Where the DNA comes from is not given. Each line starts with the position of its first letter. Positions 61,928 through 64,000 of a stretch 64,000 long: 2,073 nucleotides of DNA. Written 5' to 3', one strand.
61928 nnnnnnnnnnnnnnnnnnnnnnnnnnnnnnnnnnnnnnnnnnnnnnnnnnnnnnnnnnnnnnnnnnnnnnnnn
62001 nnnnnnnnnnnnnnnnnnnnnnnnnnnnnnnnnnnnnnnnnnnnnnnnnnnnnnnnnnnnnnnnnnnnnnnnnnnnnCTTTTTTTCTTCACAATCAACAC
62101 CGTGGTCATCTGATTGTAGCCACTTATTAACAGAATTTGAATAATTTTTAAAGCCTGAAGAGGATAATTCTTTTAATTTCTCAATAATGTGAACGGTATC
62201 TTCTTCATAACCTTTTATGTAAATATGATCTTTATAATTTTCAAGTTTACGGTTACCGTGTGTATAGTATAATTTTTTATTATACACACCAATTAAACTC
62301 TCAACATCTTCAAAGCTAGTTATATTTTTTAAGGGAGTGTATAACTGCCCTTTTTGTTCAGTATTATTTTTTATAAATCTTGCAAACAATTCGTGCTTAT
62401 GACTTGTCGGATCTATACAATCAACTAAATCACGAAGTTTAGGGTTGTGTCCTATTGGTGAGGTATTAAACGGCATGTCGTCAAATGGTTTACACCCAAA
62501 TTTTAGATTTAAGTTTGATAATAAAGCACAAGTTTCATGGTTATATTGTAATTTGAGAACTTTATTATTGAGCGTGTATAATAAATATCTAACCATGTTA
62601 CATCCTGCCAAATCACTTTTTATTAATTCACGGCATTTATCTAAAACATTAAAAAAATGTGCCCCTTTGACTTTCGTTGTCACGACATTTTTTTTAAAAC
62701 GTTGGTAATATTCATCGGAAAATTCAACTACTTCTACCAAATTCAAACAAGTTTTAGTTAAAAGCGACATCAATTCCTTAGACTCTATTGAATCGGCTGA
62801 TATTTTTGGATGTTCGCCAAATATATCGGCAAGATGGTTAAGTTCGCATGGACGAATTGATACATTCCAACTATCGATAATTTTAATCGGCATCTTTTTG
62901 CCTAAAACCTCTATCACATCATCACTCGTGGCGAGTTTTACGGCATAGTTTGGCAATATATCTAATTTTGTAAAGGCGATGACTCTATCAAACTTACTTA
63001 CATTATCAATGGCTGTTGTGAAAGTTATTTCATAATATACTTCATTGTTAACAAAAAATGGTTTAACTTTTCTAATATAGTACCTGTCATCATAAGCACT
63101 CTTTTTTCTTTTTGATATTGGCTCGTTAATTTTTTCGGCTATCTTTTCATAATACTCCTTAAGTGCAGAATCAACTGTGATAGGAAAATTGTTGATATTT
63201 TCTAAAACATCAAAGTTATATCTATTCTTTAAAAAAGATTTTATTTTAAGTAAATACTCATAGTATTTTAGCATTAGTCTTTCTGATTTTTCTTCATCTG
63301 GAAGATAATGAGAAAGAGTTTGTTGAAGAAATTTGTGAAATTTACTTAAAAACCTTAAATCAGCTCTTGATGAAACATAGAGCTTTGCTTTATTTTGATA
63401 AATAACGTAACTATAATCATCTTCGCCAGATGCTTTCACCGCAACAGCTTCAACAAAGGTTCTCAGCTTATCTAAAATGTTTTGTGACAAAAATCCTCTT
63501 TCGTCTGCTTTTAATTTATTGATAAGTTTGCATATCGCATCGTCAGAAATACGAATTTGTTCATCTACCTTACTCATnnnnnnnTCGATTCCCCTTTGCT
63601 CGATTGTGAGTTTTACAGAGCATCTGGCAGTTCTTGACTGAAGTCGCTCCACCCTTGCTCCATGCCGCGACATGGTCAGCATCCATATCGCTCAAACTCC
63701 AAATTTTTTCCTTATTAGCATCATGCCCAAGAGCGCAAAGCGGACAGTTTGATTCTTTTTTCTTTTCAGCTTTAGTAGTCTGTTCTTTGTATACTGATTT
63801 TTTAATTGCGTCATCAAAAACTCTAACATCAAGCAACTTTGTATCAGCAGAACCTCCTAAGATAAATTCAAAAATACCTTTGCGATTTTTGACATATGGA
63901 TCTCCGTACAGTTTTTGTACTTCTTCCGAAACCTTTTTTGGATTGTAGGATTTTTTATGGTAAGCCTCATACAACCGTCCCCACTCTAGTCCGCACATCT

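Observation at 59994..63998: HNH nuclease, SF1 helicase with a ~500-aa unknown N-domain, and CHAP amidase gene trio at the array boundary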

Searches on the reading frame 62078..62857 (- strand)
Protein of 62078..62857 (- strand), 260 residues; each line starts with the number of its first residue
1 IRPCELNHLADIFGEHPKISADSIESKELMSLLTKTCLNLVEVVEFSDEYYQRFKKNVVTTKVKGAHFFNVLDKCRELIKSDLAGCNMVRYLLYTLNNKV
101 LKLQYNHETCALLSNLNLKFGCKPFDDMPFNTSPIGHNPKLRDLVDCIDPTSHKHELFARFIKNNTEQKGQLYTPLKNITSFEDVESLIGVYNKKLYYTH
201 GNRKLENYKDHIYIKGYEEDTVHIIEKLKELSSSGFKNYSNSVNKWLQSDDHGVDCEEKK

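Call 70: search_protein_families(library=pfam, proteins=[window:62078-62857:-], max_evalue=10)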
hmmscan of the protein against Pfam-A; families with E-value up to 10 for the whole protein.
window:62078-62857:- (260 aa): 0 families

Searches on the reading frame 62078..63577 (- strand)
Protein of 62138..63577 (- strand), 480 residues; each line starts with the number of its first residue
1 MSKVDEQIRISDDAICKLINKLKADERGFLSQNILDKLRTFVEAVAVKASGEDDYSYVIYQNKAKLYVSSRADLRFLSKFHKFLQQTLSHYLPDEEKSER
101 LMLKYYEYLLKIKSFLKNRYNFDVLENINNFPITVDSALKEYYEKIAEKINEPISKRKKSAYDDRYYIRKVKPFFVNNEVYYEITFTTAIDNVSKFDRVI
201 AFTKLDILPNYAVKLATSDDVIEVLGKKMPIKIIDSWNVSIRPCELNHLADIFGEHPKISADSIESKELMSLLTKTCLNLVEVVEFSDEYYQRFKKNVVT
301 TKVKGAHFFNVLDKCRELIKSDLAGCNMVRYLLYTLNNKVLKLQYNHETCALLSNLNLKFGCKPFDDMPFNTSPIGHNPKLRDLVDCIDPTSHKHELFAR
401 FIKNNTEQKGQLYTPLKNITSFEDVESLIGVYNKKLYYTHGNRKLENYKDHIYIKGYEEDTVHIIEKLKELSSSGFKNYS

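Call 27: search_protein_representatives(protein=window:62138-63577:-)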
Query: 480 residues. Proteins with E-value up to 0.001 (for the whole library): 821; up to 1e-10: 590; up to 1e-30: 330. The best 150 are listed.
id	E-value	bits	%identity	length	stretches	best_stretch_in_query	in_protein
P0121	1.2e-161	555.2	55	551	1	4-480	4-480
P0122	1.3e-158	545.2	68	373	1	2-362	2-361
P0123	1.9e-150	518.3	55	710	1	3-480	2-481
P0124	6.7e-124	430.7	46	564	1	2-479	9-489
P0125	2.5e-122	425.6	49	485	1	57-480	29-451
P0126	2.9e-122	425.4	46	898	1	2-479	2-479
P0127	2.2e-120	419.2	43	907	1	3-479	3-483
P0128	4.1e-120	418.3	45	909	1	4-479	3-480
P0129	2.7e-117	409.0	47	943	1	3-480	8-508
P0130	1.1e-116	406.9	43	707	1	1-479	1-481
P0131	3.1e-116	405.5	46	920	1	4-479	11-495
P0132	8.1e-115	400.8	43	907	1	3-477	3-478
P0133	9.1e-115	400.6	45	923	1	2-479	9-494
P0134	8.4e-112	390.9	55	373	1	1-357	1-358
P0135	4.9e-110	385.0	42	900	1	4-479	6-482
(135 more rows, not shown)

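Call 51: predict_structure(alignment_id=A2)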
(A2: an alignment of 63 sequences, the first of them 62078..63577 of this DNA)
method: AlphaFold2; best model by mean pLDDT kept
length: 500 residues; sequences in the alignment: 63
mean_pLDDT: 89.7   pTM: 0.85
mean pLDDT of the five models: 89.7, 89.2, 89.0, 88.7, 88.8
residues with pLDDT >= 90: 333; 70-90: 135; 50-70: 32; < 50: 0
segments of 3 or more residues with pLDDT < 50: none
pLDDT, mean of each block of 10 residues (from residue 1): 89 93 80 89 96 92 87 89 74 72 90 95 91 78 95 88 90 92 96 89 95 96 94 96 97 95 90 92 90 77 77 96 97 97 97 97 97 95 91 93 91 92 92 95 95 97 92 72 73 63
secondary structure, 60 per line:
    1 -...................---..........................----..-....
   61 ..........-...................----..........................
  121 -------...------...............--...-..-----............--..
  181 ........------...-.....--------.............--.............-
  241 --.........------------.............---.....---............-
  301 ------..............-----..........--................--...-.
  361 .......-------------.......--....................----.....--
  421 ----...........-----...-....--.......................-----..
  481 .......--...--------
elements in order: H4-20 H24-49 H57-70 H72-90 H95-120 H137-151 E165-176 E179-188 E199-203 E212-224 E227-239 H243-251 H264-276 H280-284 H288-299 H307-320 H326-335 H338-344 E345-350 E356-358 H360-367 H381-387 H390-409 H425-435 E445-448 E451-454 H455-473 H479-487

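Call 75: fold_search(model_id=the predicted structure, library=pdb)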
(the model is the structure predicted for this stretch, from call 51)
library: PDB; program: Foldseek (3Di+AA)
matches with E <= 10: 296; with E <= 0.001: 0
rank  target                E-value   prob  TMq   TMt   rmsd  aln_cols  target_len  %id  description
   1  5eaw_A                5.0e-02  0.38  0.11  0.06  21.0       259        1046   12  Crystal structure of Dna2 nuclease-helicase (released 2015-11-18)
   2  2pma_A                1.6e-01  0.51  0.08  0.24   8.5        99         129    8  Structural Genomics, the crystal structure of a protein Lpg0085 with unknown function (DUF785) from Legionella pneumop (released 2007-05-22)
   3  9grx_0                1.6e-01  0.23  0.07  0.15  10.8        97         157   10  NDH-PSI-LHCI supercomplex from S. oleracea (released 2025-02-12)
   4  8w0g_6                1.6e-01  0.14  0.12  0.11  19.0       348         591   10  Cryo-EM structure of a human MCM2-7 dimer (released 2024-10-02)
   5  8gej_R                3.1e-01  0.38  0.11  0.19  14.4       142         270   14  CryoEM structure of beta-2-adrenergic receptor in complex with nucleotide-free Gs heterotrimer (#20 of 20) (released 2024-03-06)
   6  7xv0_A                3.8e-01  0.82  0.12  0.41   4.9        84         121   13  Crystal structure of RPA70N-BLMp1 fusion (released 2023-06-14)
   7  9dei_I                4.9e-01  0.20  0.11  0.24  18.2       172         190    9  Trypanosoma brucei mitochondrial RNA-editing catalytic complex 1, U-deletion (RECC1) (released 2026-01-21)
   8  2xb3                  4.9e-01  0.16  0.07  0.17  10.8       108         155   13  The Structure of Cyanobacterial PsbP (released 2010-08-25)
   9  4p69_B                5.1e-01  0.03  0.08  0.08  19.4       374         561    8  Acek (D477A) ICDH complex (released 2014-10-08)
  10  3lyd_B                5.9e-01  0.14  0.06  0.14  10.6        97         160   11  Crystal structure of Putative uncharacterized protein from Jonesia denitrificans (released 2010-03-09)
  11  7yny_H                6.9e-01  0.80  0.11  0.16   5.2        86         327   15  Crystal structure of baculovirus LEF-3 from Helicoverpa armigera nucleopolyhedrovirus (released 2023-01-25)
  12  7uy7_B                6.9e-01  0.08  0.11  0.17  25.8       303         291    8  Tetrahymena CST with Polymerase alpha-Primase (released 2022-07-13)
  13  9doh_G                7.2e-01  0.05  0.12  0.15  21.6       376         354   10  Cryo-EM structure of LptB2FG apo-1 (released 2025-11-19)
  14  6wvb                  7.6e-01  0.05  0.10  0.12  20.6       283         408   10  Takifugu rubripes VKOR-like with warfarin (released 2020-11-11)
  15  7ny8_C                8.0e-01  0.13  0.06  0.24  13.8       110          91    6  Affimer K69 - KRAS protein complex (released 2021-07-07)
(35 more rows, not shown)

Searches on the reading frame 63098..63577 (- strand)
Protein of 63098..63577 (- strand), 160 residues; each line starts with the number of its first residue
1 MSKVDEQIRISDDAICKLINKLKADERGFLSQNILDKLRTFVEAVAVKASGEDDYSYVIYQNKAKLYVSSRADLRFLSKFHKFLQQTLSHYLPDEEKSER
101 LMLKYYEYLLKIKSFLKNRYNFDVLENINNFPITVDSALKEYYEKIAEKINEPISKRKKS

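Call 70: search_protein_families(library=pfam, proteins=[window:63098-63577:-], max_evalue=10)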
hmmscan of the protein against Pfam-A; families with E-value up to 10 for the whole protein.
window:63098-63577:- (160 aa): 1 family
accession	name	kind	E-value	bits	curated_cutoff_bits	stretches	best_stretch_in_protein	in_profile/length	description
PF05327.17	RRN3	-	0.0013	17.8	25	1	77-155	152-229/558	RNA polymerase I specific transcription initiation factor RRN3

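Call 95: search_solved_structures(query=A3, max_evalue=10)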
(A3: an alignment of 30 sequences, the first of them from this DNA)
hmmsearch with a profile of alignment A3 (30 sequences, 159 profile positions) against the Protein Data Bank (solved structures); distinct sequences matched with E-value up to 10: 4.
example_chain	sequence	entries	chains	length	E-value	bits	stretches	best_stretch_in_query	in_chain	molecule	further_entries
3n4x_A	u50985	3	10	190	1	12.2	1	24-100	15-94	Monopolin complex subunit CSM1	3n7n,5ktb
6mur_B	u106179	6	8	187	1.1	12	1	35-93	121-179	Uncharacterized protein | Uncharacterized protein Csm2 | Csm2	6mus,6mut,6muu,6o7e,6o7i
6o7h_B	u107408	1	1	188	1.2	12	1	35-93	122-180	Csm2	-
6iqw_B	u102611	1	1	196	1.3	11.9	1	35-93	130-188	Csm2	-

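Call 96: search_protein_families(library=pfam, alignment_id=A3, max_evalue=1)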
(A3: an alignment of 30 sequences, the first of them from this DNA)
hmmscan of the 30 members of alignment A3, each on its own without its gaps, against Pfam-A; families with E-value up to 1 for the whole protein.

A. member 1, seq(156 aa): 1 family
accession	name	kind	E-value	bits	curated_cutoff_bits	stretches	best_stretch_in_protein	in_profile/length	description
PF05327.17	RRN3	-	0.0023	17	25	1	77-151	152-225/558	RNA polymerase I specific transcription initiation factor RRN3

B. families by the number of members that match (of 30 scanned): 27 families (the first 25 are shown)
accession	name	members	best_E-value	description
PF05327.17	RRN3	1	0.0023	RNA polymerase I specific transcription initiation factor RRN3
PF05577.18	Peptidase_S28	1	0.008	Serine carboxypeptidase S28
PF23295.1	Arm_4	1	0.023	Armadillo-like repeats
PF23583.2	EF_HAND_2_PLCG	1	0.026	PLCG EF-hand motif 2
PF16868.10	NMT1_3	1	0.026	NMT1-like family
PF08928.15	PoNi_N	1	0.028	PoNe immunity protein (PoNi), N-terminal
PF04716.19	ETC_C1_NDUFA5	1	0.031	ETC complex I subunit conserved region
PF15942.10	DUF4751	1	0.035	Domain of unknown function (DUF4751)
PF16493.11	Meis_PKNOX_N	1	0.038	TALE/MEIS homeobox family N-terminal domain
PF24642.1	DUF7636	1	0.052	Domain of unknown function (DUF7636)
PF18188.7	PPL4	1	0.054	Prim-pol 4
PF21972.1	Arc1p_N_like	1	0.064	Nuclear-export cofactor Arc1p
PF20655.3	Vps52_C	1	0.064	Vps52, C-terminal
PF18801.6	RapH_N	1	0.069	response regulator aspartate phosphatase H, N terminal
PF14666.11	RICTOR_M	1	0.071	Rapamycin-insensitive companion of mTOR, middle domain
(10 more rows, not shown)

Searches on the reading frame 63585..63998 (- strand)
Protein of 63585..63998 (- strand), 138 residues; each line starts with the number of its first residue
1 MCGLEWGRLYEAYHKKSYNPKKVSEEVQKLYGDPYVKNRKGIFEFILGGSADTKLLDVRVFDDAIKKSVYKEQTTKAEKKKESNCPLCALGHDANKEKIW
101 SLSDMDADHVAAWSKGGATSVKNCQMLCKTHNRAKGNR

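Call 4: search_protein_families(library=pfam, proteins=[window:63585-63998:-], max_evalue=0.01)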
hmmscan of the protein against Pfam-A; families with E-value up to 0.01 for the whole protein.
window:63585-63998:- (138 aa): 3 families
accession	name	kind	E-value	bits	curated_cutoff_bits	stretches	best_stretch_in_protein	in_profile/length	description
PF01844.29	HNH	-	3.7e-07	30.6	21.4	1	103-138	12-47/47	HNH endonuclease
PF14279.12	HNH_5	-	0.00057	20.2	27.5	1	104-138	12-46/56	HNH endonuclease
PF09484.15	Cas_TM1802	-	0.0072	15.6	25.1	1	11-89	126-202/602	CRISPR-associated protein TM1802 (cas_TM1802)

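Call 5: search_protein_families(library=padloc, proteins=[window:63585-63998:-], max_evalue=0.01)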
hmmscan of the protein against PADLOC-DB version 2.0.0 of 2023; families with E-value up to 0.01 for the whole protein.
window:63585-63998:- (138 aa): 1 family
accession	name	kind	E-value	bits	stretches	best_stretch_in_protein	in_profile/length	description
PDLC03418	REase_II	-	6.4e-23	79.5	1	1-137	253-371/372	Type II restriction enzyme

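Call 7: search_protein_families(library=ncbifam, proteins=[window:63585-63998:-], max_evalue=0.01)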
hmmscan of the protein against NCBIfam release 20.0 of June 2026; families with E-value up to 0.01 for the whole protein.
window:63585-63998:- (138 aa): 1 family
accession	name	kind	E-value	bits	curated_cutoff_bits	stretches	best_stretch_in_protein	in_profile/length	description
NF040563.1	guided_IscB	equivalog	0.0032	16.6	175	1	103-137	203-237/314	RNA-guided endonuclease IscB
